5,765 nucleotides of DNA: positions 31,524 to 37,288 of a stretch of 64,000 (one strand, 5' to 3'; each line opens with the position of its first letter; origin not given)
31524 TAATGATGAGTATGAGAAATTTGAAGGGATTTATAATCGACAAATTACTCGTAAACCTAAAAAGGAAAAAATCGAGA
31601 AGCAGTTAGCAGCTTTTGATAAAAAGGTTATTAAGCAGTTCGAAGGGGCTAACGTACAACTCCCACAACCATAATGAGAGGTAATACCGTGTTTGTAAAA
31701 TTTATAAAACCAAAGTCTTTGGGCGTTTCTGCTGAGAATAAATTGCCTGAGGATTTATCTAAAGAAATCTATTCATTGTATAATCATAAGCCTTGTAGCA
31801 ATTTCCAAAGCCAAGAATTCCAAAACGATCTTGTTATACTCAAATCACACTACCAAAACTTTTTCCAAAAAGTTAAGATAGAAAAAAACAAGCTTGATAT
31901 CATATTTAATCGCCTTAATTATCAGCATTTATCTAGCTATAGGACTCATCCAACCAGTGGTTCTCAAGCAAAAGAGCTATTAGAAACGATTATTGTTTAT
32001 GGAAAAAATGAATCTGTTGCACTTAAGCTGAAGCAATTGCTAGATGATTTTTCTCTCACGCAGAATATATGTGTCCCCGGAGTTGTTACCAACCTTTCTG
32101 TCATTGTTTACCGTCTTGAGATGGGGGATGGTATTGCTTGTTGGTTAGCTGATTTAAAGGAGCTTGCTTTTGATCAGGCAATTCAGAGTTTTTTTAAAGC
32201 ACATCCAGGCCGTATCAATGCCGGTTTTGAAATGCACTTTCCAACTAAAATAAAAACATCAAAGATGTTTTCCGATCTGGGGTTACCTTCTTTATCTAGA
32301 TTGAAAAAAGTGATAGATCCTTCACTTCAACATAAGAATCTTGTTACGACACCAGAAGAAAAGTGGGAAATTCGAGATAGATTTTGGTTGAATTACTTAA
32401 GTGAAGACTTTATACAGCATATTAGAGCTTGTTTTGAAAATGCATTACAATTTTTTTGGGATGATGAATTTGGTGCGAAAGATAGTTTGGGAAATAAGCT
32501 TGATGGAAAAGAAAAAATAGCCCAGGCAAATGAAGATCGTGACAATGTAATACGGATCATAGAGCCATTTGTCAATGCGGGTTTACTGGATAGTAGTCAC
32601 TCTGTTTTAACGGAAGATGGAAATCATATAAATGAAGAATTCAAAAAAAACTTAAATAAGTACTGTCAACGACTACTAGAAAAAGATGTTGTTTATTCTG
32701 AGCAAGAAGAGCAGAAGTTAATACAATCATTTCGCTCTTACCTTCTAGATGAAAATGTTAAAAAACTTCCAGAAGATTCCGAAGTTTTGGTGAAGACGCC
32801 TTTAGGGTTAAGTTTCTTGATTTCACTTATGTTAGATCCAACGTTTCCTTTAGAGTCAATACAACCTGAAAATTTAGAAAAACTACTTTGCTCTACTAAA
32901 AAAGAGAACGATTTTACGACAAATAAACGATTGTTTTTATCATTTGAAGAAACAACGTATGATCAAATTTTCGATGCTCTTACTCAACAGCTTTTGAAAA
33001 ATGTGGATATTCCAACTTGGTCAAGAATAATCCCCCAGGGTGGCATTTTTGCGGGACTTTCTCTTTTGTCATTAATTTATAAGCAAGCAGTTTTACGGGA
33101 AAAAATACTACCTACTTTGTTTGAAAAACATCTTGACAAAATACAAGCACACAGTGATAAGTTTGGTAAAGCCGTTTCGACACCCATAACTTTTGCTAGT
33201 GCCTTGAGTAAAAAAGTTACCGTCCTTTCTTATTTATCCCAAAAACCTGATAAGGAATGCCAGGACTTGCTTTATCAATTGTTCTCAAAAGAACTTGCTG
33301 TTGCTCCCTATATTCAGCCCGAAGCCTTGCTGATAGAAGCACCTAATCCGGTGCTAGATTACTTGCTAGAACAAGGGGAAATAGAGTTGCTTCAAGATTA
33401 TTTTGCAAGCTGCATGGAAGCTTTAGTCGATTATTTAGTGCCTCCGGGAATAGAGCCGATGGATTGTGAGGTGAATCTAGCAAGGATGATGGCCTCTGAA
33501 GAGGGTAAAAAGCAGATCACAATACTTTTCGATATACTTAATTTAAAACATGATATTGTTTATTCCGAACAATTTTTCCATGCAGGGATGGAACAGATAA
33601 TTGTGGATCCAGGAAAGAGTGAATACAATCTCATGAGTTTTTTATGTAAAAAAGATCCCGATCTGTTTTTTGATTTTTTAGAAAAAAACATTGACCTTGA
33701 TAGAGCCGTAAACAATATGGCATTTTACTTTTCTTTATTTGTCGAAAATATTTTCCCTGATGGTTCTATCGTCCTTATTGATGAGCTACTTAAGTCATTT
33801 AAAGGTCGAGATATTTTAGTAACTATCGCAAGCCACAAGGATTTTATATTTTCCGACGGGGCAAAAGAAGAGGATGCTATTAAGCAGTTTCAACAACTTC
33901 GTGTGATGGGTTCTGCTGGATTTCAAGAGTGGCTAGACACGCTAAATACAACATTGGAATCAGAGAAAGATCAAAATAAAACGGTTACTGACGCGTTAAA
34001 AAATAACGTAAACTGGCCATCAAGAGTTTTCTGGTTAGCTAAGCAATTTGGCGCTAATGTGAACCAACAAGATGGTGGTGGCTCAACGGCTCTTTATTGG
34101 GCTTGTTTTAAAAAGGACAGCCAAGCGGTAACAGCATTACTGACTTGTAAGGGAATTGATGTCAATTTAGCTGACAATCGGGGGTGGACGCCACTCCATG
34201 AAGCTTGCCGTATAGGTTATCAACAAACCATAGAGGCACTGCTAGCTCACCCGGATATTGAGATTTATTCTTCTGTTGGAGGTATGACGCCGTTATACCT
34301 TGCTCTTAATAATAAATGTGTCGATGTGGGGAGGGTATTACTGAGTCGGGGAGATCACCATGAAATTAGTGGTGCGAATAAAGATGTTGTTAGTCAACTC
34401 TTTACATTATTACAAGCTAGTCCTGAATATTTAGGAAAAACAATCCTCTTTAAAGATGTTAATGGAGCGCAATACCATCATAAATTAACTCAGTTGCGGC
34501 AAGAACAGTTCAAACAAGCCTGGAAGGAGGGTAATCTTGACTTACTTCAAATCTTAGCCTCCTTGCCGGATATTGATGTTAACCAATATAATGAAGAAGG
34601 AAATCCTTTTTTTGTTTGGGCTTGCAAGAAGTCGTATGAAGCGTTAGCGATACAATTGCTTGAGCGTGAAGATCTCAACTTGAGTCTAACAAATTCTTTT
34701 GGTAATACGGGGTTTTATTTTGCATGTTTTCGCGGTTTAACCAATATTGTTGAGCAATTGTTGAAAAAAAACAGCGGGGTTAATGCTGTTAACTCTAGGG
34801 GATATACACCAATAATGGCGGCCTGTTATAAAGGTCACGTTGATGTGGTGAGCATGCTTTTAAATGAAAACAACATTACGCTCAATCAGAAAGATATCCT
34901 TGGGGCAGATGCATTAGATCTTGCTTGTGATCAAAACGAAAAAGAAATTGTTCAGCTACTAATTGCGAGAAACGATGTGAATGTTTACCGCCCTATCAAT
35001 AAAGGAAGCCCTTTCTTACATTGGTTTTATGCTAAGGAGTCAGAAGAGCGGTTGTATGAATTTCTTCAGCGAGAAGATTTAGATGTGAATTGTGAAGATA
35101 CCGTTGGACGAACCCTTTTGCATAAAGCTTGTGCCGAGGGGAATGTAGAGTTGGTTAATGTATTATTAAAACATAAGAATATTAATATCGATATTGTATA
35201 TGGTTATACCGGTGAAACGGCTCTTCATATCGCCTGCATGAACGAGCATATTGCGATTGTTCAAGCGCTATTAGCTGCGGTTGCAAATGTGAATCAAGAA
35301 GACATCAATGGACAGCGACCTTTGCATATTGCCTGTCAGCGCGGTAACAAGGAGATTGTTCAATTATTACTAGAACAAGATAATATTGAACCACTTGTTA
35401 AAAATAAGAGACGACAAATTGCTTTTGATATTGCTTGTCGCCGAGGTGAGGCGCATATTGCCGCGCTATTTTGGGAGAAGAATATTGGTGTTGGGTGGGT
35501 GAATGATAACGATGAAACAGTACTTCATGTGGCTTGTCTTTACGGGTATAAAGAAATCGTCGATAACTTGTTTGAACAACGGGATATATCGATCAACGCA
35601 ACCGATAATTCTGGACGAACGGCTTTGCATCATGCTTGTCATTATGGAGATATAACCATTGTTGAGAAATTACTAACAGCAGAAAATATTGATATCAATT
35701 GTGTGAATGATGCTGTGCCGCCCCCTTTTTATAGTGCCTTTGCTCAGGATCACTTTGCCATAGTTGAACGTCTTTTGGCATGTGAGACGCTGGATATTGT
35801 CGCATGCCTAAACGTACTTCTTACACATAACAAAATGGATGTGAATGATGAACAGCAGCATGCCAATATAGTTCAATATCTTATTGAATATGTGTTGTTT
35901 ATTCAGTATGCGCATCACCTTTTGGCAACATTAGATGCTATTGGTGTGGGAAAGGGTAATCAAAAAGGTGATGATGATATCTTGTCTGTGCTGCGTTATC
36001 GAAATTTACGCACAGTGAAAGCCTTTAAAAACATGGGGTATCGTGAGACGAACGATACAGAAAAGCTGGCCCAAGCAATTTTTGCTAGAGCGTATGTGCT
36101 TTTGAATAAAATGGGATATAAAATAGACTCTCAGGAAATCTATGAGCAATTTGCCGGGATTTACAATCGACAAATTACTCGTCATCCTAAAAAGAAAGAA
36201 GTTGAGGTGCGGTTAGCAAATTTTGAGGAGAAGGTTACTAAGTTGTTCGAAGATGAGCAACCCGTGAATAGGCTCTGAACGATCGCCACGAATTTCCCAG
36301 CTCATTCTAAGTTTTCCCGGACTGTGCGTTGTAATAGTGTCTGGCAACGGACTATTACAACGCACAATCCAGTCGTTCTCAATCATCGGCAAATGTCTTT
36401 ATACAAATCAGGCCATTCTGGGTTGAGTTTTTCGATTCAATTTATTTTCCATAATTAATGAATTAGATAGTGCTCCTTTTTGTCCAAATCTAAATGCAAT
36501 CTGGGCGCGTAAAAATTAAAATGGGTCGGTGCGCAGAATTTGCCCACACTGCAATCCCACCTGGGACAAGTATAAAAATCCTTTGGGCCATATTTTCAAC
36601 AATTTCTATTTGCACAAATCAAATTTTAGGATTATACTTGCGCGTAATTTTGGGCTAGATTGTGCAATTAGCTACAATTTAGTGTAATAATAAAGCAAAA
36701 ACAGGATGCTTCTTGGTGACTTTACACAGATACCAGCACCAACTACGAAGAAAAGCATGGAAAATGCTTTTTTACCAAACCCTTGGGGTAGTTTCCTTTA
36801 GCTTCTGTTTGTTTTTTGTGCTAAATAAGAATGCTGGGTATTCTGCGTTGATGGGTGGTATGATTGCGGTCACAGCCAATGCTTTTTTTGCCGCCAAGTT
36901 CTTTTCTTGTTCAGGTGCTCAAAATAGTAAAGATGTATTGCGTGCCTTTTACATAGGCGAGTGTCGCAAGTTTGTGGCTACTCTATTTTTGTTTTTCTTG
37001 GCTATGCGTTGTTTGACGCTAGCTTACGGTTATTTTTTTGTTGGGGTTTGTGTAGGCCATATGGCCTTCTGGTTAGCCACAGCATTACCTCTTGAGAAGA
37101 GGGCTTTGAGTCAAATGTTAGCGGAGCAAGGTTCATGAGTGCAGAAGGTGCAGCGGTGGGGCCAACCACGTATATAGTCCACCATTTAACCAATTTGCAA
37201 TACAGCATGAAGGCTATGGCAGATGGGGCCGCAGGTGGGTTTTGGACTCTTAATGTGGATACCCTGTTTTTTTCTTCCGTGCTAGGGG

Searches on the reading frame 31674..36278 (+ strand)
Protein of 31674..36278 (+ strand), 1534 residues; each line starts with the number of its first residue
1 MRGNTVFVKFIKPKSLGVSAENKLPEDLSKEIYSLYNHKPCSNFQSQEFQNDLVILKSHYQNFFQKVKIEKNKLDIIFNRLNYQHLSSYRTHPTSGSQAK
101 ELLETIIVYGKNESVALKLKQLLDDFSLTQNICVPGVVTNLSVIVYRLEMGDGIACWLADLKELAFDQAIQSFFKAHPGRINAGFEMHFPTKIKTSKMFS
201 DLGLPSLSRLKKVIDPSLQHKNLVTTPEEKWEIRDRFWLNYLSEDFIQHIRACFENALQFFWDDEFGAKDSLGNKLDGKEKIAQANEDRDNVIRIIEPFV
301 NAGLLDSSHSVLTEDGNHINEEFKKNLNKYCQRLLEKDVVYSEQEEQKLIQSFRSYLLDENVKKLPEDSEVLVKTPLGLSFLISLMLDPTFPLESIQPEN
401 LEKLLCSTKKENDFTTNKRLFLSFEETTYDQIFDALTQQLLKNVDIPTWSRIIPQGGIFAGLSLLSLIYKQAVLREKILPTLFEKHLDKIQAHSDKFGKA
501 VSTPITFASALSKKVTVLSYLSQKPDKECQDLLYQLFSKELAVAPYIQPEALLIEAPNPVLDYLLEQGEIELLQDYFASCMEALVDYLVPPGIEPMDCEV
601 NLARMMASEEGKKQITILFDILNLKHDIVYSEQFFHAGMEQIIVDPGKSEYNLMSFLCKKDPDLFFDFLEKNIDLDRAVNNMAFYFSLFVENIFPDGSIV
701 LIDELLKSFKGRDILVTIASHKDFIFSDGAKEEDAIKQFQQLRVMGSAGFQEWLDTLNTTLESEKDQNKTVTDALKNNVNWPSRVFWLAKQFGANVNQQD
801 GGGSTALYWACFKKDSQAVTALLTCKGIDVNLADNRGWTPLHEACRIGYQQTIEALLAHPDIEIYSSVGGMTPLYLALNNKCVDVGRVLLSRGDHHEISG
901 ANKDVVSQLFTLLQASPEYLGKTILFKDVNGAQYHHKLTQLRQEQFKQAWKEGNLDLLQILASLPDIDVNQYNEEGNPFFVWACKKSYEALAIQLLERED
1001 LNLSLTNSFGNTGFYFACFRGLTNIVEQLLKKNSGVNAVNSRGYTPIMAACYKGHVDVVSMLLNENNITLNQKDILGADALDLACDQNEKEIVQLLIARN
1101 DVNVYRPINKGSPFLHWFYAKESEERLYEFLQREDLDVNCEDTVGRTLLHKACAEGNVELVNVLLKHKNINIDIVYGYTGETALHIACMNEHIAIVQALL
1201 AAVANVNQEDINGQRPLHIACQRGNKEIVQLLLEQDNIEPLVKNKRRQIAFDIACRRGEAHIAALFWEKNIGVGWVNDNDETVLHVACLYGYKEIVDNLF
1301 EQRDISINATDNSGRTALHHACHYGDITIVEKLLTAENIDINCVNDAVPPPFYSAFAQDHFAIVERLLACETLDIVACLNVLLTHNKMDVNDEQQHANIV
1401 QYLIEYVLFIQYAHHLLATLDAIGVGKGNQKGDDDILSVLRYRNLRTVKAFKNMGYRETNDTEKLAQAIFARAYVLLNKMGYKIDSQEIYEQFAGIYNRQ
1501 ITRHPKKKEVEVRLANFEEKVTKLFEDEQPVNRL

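Call 65: search_protein_families(library=pfam, proteins=[window:31674-36278:+], max_evalue=0.0001)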
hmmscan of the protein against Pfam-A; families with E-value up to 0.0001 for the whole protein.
window:31674-36278:+ (1534 aa): 7 families
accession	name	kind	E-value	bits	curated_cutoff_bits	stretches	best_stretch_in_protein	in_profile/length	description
PF12796.13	Ank_2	-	1.1e-97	321.2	27.3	10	1015-1104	2-88/90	Ankyrin repeats (3 copies)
PF00023.36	Ank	-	6.6e-61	199.2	21.1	4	1180-1210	2-32/33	Ankyrin repeat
PF13637.12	Ank_4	-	2.1e-54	180.7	22.7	3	1149-1200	1-50/50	Ankyrin repeats (many copies)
PF13606.12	Ank_3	-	4.7e-51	164.5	22.3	1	1314-1343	2-30/30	Ankyrin repeat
PF13857.12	Ank_5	-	9.1e-47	157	27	6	1304-1345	6-46/56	Ankyrin repeats (many copies)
PF24521.3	Ank_KRIT1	-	1.3e-18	67.6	80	1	1147-1258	20-129/149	KRIT1 ankyrin-repeats domain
PF23745.1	ANK_LRRK2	-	6.7e-09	36.1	27.5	0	1183-1266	34-112/130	LRRK2 ANK repeat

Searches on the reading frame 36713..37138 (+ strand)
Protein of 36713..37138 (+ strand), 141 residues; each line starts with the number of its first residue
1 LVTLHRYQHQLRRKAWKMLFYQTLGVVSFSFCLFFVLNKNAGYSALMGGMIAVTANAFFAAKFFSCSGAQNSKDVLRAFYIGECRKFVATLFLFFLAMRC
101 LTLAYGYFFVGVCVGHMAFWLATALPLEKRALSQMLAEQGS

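Call 65: search_protein_families(library=pfam, proteins=[window:36713-37138:+], max_evalue=0.0001)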
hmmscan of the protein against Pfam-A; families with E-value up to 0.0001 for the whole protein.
window:36713-37138:+ (141 aa): 1 family
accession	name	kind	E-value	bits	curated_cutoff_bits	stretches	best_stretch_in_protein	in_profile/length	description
PF03899.21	ATP-synt_I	-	2.2e-12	47.7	25.1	1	18-111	2-97/99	ATP synthase I chain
